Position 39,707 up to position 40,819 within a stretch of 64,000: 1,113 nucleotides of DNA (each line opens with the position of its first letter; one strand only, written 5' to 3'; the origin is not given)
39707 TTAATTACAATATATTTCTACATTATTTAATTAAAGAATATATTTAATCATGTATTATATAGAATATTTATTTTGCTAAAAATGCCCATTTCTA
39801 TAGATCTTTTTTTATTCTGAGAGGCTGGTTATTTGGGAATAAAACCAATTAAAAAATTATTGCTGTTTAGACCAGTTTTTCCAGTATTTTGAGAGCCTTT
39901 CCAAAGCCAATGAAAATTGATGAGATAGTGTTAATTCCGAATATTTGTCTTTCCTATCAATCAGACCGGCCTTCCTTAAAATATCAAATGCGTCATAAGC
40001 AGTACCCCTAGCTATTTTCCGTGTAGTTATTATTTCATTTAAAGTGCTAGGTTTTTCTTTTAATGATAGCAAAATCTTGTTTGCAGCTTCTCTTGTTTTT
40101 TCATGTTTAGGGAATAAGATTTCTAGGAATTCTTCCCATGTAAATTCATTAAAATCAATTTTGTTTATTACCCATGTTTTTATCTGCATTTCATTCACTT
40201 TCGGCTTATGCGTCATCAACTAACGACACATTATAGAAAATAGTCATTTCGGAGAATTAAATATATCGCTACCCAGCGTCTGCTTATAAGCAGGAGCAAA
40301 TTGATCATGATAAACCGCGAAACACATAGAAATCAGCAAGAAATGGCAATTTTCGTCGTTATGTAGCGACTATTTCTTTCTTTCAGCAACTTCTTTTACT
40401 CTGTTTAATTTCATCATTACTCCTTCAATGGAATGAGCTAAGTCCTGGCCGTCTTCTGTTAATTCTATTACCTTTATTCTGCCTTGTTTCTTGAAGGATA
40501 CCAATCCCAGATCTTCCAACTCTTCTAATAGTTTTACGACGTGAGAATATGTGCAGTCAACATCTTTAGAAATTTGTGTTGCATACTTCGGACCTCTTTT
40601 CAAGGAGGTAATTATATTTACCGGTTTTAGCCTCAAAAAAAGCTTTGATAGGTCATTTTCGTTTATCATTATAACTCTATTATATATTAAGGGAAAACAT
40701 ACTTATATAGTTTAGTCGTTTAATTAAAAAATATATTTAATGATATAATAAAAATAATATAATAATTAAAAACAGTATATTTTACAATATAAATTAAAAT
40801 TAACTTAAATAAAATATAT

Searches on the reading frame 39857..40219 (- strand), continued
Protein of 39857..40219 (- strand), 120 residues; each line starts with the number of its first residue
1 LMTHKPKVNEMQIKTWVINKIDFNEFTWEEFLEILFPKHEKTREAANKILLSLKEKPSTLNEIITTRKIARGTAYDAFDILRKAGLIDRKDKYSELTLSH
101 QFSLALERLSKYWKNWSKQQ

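Call 66: find_encoding_contigs(protein=P0044, flank=10000, max_places=2)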
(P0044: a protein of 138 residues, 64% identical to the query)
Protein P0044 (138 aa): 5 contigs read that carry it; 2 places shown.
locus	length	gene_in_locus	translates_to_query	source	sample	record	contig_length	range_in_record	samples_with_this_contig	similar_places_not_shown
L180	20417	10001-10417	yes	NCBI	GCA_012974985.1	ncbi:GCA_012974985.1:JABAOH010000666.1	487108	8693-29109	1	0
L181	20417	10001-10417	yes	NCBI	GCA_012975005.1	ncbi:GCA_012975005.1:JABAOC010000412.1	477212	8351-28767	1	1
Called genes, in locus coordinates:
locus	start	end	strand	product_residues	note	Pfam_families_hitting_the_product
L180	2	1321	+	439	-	PF02881:SRP54_N, PF00448:SRP54, PF02978:SRP_SPB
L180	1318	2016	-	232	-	PF08551:DUF1751 (weak), PF01694:Rhomboid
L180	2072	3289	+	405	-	PF22023:Pus10_THUMP_arc, PF21238:Pus10_C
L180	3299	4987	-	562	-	-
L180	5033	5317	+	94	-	PF01157:Ribosomal_L21e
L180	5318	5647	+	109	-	PF03874:RNA_pol_Rpb4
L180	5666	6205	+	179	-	PF04919:DUF655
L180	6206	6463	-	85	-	PF00736:EF1_GNE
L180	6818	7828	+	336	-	PF01380:SIS (weak), PF10432:bact-PGI_C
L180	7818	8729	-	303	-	PF23023:Anti-Pycsar_Apyc1, PF13691:Lactamase_B_4 (faint), PF00753:Lactamase_B (weak), PF12706:Lactamase_B_2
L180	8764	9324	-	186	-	-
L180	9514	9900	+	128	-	-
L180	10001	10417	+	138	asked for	PF27297:AF_0843 (faint)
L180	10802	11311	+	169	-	PF00334:NDK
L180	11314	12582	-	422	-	PF00162:PGK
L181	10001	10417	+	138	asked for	PF27297:AF_0843 (faint)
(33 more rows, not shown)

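Call 67: find_encoding_contigs(protein=P0055, flank=10000, max_places=1)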
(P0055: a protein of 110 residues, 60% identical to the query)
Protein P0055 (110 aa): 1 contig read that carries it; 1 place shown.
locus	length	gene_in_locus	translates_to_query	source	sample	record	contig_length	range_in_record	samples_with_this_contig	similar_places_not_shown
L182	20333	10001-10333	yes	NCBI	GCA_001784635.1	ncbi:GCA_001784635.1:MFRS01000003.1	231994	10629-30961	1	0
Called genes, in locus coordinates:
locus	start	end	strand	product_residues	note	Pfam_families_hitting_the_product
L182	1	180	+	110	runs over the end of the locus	PF03874:RNA_pol_Rpb4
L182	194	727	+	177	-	PF04919:DUF655, PF14579:HHH_6 (weak)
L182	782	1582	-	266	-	-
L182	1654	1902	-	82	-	-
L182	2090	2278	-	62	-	-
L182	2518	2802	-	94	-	-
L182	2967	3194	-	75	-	PF00736:EF1_GNE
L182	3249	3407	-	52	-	PF07754:Ribosomal_aS21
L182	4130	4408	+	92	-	-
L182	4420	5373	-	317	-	PF13691:Lactamase_B_4 (weak), PF23023:Anti-Pycsar_Apyc1, PF00753:Lactamase_B, PF12706:Lactamase_B_2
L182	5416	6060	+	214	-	PF00730:HhH-GPD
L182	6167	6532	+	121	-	PF00072:Response_reg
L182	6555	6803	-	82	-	-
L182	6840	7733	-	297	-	PF00932:LTD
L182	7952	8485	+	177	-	-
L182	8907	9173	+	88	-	-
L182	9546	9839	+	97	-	-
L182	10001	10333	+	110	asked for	-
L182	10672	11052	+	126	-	-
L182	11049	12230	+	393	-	PF01170:UPF0020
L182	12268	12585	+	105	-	-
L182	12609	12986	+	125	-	PF01042:Ribonuc_L-PSP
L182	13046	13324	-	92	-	-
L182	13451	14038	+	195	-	PF00334:NDK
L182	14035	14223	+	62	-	-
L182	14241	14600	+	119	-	-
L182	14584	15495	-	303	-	PF01134:GIDA (faint), PF01266:DAO (faint), PF01494:FAD_binding_3 (faint), PF03486:HI0933_like (faint), PF07992:Pyr_redox_2, PF13738:Pyr_redox_3, PF00070:Pyr_redox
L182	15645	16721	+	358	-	PF03227:GILT (weak)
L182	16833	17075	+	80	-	PF00462:Glutaredoxin, PF13417:GST_N_3 (weak)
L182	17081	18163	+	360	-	PF02812:ELFV_dehydrog_N, PF00208:ELFV_dehydrog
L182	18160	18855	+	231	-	PF20143:NAD_kinase_C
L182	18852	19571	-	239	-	-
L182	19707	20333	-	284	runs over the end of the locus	PF00557:Peptidase_M24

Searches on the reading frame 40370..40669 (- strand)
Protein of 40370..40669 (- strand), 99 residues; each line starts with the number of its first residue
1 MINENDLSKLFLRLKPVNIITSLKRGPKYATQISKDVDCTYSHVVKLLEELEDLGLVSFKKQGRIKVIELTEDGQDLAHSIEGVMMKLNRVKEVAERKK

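Call 7: search_protein_families(library=pfam, proteins=[window:40370-40669:-], max_evalue=0.01)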
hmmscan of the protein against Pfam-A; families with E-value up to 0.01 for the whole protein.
window:40370-40669:- (99 aa): 10 families
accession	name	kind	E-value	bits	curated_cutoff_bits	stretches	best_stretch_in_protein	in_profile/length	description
PF13463.12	HTH_27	-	1.9e-06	28.5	22.2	1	19-74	8-68/68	Winged helix DNA-binding domain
PF14947.12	HTH_45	-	2.6e-06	27.8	25.5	1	18-83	10-71/77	Winged helix-turn-helix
PF25212.1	HVO_A0114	-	4.5e-06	26.8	27.6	1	19-71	27-80/84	HVO_A0114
PF22665.2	DUF6293_C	-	3.1e-05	24.8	27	1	46-79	66-99/101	DUF6293 C-terminal winged helix domain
PF01978.25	TrmB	-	0.0001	22.5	25.6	1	23-63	18-58/68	Sugar-specific transcriptional regulator TrmB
PF10007.15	DUF2250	-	0.00011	22.7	24.4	1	18-69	12-64/93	Uncharacterized protein conserved in archaea (DUF2250)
PF01022.26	HTH_5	-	0.00016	21.9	22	1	17-58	5-46/47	Bacterial regulatory protein, arsR family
PF24270.1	HTH_Cmi2_C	-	0.00047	20.8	27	1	17-62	78-123/125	Cmi2, C-terminal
PF24034.1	DUF7343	-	0.0028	17.9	27.6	1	30-70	21-61/62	Domain of unknown function (DUF7343)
PF25213.1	HVO_A0261_N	-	0.0036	17.6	35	1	16-90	13-83/86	HVO_A0261 N-terminal domain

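Call 61: search_protein_families(library=phrogs, proteins=[window:40370-40669:-], max_evalue=0.01)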
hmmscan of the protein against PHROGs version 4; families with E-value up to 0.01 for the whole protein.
window:40370-40669:- (99 aa): 4 families
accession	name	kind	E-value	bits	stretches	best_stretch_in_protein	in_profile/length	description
phrog_11046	-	transcription regulation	5.5e-05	23.9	1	19-94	15-93/94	transcriptional regulator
phrog_436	-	unknown function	0.00043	20.6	1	38-79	50-92/125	-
phrog_186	-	DNA, RNA and nucleotide metabolism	0.00049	20.9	1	27-73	62-105/308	DnaD-like helicase loader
phrog_4156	-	DNA, RNA and nucleotide metabolism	0.0029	19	0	26-58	23-55/102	segregation and condensation complex subunit ScpB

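Call 62: search_protein_families(library=ncbifam, proteins=[window:40370-40669:-], max_evalue=0.01)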
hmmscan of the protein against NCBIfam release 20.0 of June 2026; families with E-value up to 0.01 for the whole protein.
window:40370-40669:- (99 aa): 13 families
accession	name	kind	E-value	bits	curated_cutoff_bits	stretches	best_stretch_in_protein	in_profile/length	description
NF050184.1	VpaChn25_0724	subfamily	7e-07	29.3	65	1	37-80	33-76/88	VpaChn25_0724 family phage protein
NF047906.1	CdPbTransRegCmtR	equivalog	4.1e-05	23.4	150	1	18-85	25-90/104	Cd(II)/Pb(II)-sensing metalloregulatory transcriptional regulator CmtR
NF033788.1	HTH_metalloreg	subfamily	5.3e-05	22.9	55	1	18-72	15-70/77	metalloregulator ArsR/SmtB family transcription factor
TIGR01884.1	cas_HTH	subfamily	0.00019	20.9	60.2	1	17-72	145-200/202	CRISPR-associated CARF protein Csa3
NF008352.0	PRK11139.1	subfamily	0.00039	19.6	288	1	41-94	37-86/305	transcriptional regulator GcvA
NF053610.1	Sso10a_fam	subfamily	0.00046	20.2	60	1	18-77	9-63/64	Sso10a family chromatin protein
NF009327.0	PRK12684.1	subfamily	0.0007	18.9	402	1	32-96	21-85/313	CysB family HTH-type transcriptional regulator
NF007491.0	PRK10086.1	equivalog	0.0039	16.1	316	1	41-96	48-97/313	DNA-binding transcriptional regulator DsdC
NF033789.1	repress_SdpR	subfamily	0.0047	16.8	100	1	18-67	12-61/79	autorepressor SdpR family transcription factor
NF003210.0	PRK04172.1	equivalog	0.0057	15.5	350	1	16-79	8-71/496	phenylalanine--tRNA ligase subunit alpha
NF002926.0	PRK03573.1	equivalog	0.0094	15.9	120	0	31-87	50-109/144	transcriptional regulator SlyA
NF045593.1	bilirub_TF_BilQ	equivalog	0.0098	15.6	125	0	31-87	48-107/135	bilirubin utilization transcriptional regulator BilQ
NF006811.0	PRK09333.1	equivalog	0.0099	15.4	156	0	31-87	85-137/150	30S ribosomal protein S19e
